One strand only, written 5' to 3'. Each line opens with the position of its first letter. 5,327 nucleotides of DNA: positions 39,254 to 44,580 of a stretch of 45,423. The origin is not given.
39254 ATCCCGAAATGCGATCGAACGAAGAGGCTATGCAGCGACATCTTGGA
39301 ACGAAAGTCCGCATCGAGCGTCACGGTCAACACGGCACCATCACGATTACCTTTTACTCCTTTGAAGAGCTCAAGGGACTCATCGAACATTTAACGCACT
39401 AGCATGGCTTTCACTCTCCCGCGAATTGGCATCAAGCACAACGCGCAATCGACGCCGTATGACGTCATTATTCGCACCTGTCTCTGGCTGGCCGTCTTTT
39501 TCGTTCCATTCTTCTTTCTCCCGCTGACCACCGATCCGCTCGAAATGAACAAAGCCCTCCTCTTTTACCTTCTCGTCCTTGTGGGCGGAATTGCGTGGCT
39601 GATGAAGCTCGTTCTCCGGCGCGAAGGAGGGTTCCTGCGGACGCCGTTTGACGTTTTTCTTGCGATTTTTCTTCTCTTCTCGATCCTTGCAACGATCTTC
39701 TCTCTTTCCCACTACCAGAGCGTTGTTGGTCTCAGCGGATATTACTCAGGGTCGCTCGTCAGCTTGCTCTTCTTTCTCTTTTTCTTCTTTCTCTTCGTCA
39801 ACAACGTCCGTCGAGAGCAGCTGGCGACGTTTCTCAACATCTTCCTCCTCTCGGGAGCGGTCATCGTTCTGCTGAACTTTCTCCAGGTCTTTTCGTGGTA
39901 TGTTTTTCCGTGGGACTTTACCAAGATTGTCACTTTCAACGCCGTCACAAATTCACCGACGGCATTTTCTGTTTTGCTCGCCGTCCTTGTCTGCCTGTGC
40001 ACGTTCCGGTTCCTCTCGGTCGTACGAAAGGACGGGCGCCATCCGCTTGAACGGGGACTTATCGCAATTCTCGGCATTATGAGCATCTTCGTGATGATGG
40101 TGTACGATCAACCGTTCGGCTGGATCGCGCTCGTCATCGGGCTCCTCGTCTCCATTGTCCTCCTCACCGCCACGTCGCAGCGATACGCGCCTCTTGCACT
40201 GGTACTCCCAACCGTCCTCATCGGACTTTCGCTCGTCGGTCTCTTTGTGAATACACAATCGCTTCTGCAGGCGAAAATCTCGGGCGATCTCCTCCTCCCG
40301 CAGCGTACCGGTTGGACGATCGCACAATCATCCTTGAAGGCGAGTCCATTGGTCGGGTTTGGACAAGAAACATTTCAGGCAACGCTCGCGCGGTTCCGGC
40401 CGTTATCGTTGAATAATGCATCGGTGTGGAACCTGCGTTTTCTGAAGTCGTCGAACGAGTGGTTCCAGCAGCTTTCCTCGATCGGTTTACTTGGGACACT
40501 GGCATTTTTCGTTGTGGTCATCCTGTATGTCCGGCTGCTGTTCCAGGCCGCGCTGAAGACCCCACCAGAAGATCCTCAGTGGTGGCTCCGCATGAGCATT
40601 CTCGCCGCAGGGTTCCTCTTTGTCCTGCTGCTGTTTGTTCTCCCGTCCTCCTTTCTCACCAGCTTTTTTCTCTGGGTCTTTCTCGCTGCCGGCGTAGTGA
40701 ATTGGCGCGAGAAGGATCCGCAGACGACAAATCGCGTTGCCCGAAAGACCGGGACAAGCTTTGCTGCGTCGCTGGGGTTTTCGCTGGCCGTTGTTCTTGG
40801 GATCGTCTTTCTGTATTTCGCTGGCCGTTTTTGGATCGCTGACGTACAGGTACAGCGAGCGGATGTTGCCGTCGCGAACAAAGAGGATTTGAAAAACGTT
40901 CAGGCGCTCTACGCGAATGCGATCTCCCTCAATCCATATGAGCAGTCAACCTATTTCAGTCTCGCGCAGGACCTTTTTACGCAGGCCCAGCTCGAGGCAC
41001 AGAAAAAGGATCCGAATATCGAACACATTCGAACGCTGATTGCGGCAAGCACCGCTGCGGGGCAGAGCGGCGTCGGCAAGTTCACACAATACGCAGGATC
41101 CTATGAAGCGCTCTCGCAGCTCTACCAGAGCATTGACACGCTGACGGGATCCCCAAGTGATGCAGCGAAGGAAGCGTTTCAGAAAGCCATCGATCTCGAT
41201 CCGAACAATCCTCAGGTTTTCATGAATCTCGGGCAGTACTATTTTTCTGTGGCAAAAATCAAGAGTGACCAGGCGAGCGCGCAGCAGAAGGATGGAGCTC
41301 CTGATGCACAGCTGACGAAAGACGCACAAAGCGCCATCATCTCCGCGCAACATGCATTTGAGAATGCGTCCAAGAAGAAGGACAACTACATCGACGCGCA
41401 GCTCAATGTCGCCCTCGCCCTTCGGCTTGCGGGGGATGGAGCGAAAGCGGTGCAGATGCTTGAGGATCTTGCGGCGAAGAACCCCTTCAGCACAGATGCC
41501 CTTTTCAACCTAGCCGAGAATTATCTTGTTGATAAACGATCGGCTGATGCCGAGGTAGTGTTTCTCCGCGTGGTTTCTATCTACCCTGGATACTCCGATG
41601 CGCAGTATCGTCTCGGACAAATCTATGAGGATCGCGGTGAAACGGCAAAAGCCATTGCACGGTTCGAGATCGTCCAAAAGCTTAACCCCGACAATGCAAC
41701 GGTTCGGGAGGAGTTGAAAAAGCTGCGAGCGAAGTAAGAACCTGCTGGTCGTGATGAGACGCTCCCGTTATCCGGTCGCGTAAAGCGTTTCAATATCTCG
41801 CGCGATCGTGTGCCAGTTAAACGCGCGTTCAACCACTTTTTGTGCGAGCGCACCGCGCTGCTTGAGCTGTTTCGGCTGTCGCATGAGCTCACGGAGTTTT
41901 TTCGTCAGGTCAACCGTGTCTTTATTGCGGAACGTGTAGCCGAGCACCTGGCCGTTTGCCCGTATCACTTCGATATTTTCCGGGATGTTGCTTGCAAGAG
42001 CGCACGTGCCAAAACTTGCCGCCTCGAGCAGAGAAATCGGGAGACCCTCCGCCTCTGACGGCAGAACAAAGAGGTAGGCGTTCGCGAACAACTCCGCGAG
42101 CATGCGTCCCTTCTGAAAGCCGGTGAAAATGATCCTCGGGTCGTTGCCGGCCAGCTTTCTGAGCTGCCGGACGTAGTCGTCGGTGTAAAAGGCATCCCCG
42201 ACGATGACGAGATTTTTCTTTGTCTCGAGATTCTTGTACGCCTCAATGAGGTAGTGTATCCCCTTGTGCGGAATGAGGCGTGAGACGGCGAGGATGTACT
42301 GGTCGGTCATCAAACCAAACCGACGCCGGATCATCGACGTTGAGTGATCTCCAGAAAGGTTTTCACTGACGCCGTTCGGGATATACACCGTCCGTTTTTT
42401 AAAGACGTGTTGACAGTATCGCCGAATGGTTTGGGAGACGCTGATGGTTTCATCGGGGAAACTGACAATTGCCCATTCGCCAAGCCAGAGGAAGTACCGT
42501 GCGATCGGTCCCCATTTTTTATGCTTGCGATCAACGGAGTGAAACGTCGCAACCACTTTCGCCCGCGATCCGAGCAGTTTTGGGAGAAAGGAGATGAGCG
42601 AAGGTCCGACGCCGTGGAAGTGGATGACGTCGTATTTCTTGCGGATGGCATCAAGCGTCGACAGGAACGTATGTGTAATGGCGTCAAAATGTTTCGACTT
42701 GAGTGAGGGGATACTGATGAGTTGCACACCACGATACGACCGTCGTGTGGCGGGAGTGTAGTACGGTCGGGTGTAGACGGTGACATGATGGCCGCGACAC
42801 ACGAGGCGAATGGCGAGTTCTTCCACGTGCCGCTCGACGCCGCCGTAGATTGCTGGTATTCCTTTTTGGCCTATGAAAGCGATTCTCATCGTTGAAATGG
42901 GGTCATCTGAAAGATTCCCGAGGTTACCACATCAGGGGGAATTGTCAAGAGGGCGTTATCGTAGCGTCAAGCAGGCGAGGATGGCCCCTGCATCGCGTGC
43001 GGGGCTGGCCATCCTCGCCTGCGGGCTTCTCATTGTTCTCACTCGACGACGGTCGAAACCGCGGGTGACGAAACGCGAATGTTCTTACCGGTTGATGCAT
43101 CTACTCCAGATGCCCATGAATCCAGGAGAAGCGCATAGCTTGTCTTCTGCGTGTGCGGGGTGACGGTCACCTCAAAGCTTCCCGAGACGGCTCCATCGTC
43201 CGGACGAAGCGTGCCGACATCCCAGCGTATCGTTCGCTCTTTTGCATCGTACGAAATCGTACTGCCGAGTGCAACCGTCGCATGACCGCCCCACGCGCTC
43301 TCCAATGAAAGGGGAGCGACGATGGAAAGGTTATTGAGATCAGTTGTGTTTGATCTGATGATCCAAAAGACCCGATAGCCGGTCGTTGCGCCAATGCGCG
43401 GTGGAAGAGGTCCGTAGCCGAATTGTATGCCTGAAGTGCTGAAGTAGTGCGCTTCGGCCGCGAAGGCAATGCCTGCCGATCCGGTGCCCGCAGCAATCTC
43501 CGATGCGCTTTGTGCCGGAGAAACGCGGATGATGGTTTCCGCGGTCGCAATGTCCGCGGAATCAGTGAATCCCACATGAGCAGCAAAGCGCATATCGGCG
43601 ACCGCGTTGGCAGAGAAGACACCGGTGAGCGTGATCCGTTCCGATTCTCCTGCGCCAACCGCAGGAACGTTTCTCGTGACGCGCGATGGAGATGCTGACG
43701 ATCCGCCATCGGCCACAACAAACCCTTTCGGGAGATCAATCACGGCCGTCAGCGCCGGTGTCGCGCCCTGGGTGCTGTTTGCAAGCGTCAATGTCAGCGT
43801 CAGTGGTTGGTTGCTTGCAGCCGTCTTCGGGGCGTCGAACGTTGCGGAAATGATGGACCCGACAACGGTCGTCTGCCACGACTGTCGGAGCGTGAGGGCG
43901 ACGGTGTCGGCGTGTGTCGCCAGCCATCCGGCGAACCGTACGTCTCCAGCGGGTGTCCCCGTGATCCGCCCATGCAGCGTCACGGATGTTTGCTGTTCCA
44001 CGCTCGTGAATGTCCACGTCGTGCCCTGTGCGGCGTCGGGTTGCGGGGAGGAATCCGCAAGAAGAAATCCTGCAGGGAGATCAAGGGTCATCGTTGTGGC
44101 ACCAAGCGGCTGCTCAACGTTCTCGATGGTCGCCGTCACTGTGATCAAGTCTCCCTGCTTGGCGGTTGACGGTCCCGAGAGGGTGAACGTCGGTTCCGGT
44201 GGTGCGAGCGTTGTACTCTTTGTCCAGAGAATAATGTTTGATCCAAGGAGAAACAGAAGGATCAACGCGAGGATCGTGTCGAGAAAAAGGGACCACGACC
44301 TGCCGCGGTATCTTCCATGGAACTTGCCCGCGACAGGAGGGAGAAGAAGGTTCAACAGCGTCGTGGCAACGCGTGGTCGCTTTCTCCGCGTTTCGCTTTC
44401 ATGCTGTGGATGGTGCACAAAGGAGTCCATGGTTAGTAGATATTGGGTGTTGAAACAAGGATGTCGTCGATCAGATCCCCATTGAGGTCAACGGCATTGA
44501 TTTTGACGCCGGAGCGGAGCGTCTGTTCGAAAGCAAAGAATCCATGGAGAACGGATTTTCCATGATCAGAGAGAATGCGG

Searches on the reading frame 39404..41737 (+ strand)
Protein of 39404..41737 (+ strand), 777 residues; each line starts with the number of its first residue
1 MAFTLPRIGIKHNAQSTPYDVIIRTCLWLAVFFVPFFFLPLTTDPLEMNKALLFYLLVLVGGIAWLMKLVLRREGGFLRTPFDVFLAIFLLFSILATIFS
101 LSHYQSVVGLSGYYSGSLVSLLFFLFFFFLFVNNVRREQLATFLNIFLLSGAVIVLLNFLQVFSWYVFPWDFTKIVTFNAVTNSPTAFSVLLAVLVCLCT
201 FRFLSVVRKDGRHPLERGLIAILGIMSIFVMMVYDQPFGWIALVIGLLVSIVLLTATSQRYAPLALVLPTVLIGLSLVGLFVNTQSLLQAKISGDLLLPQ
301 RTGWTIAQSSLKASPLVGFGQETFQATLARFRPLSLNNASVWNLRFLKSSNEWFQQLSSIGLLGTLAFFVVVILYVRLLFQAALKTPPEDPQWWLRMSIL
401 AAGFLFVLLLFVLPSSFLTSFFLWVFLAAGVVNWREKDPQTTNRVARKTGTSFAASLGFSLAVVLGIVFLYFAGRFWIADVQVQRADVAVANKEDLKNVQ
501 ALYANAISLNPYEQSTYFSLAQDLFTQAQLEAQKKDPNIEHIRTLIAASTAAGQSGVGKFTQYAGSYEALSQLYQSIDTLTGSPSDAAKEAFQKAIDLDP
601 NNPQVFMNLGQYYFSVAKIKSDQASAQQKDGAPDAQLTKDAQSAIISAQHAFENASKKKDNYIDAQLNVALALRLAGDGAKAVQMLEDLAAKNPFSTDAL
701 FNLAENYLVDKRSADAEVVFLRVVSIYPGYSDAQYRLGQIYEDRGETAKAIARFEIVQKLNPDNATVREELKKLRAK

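Call 48: search_protein_families(library=pfam, proteins=[window:39404-41737:+], max_evalue=0.001)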
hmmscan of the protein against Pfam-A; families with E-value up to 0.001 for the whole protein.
window:39404-41737:+ (777 aa): 12 families
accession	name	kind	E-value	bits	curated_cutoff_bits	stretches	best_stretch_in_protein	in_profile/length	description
PF13428.12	TPR_14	-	2.9e-16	58.8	23.5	0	664-705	2-43/44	Tetratricopeptide repeat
PF13174.12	TPR_6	-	1.1e-13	51.3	26.3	1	732-763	1-32/33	Tetratricopeptide repeat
PF13431.12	TPR_17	-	1.8e-13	50.1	24.4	1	591-619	1-25/34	Tetratricopeptide repeat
PF13432.12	TPR_16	-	3e-12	47.2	32.7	1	670-730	4-64/65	Tetratricopeptide repeat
PF14559.12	TPR_19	-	4.8e-12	46.5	25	1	711-768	5-62/68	Tetratricopeptide repeat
PF07719.23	TPR_2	-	7.9e-12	44.8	27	0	732-764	2-34/34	Tetratricopeptide repeat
PF00515.34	TPR_1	-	8.4e-09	35.3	27.8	0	732-764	2-34/34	Tetratricopeptide repeat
PF13414.12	TPR_11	-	3.3e-08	33.5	26.8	1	587-614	12-39/42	TPR repeat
PF13181.12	TPR_8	-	1.2e-06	28.6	25.7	0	732-764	2-34/34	Tetratricopeptide repeat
PF23914.1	TPR_CcmH_CycH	-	3.4e-06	27.4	42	0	647-726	68-150/158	Cytochrome c-type biogenesis protein H TPR domain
PF13424.12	TPR_12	-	1.8e-05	25.2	30.1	0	699-755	5-69/77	Tetratricopeptide repeat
PF04932.20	Wzy_C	-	2.7e-05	24.5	31.7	1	225-369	4-149/149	O-Antigen ligase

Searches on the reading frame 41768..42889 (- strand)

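Call 48: search_protein_families(library=pfam, proteins=[window:41768-42889:-], max_evalue=0.001)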
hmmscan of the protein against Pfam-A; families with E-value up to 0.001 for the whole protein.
window:41768-42889:- (373 aa): 8 families
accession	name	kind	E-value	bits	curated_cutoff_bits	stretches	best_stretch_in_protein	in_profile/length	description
PF00534.26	Glycos_transf_1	-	2e-28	99.5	26.4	1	194-349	13-169/172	Glycosyl transferases group 1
PF13439.12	Glyco_transf_4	-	7.4e-27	94.9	28.5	1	15-175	1-167/170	Glycosyltransferase Family 4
PF13692.12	Glyco_trans_1_4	-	9.9e-25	87.9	27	1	197-337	2-141/142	Glycosyl transferases group 1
PF13579.12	Glyco_trans_4_4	-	4.5e-17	63.3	29.7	1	16-173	1-158/158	Glycosyl transferase 4-like domain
PF20706.3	GT4-conflict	-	1.7e-07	31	26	1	198-365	199-384/385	Family 4 Glycosyltransferase in conflict systems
PF13524.12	Glyco_trans_1_2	-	1.1e-05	25.8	25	1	215-367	6-143/144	Glycosyl transferase-like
PF09314.17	DUF1972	-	2.5e-05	24.4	25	0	4-26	5-27/186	Domain of unknown function (DUF1972)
PF08323.17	Glyco_transf_5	-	0.00063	20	22.7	0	67-137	110-185/239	Starch synthase catalytic domain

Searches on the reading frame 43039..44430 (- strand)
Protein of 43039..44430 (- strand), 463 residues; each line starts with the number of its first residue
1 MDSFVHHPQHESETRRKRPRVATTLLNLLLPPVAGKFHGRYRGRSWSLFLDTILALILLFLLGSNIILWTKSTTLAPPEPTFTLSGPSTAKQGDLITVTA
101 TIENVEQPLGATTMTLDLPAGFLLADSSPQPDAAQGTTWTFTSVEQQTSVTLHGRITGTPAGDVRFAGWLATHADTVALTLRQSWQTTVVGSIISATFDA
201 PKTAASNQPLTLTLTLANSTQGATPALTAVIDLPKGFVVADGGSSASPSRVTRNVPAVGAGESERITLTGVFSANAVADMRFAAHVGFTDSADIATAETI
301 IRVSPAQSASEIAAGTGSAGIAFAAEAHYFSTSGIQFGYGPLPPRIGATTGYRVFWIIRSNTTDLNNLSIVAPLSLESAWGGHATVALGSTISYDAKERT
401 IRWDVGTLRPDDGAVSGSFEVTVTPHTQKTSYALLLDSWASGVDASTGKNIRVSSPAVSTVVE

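Call 48: search_protein_families(library=pfam, proteins=[window:43039-44430:-], max_evalue=0.001)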
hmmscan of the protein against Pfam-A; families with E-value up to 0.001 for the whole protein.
window:43039-44430:- (463 aa): 1 family
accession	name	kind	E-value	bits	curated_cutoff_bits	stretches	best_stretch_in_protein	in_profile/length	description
PF25564.1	DUF7933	-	0.00022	21.6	26.5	0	86-154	8-76/123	Domain of unknown function (DUF7933)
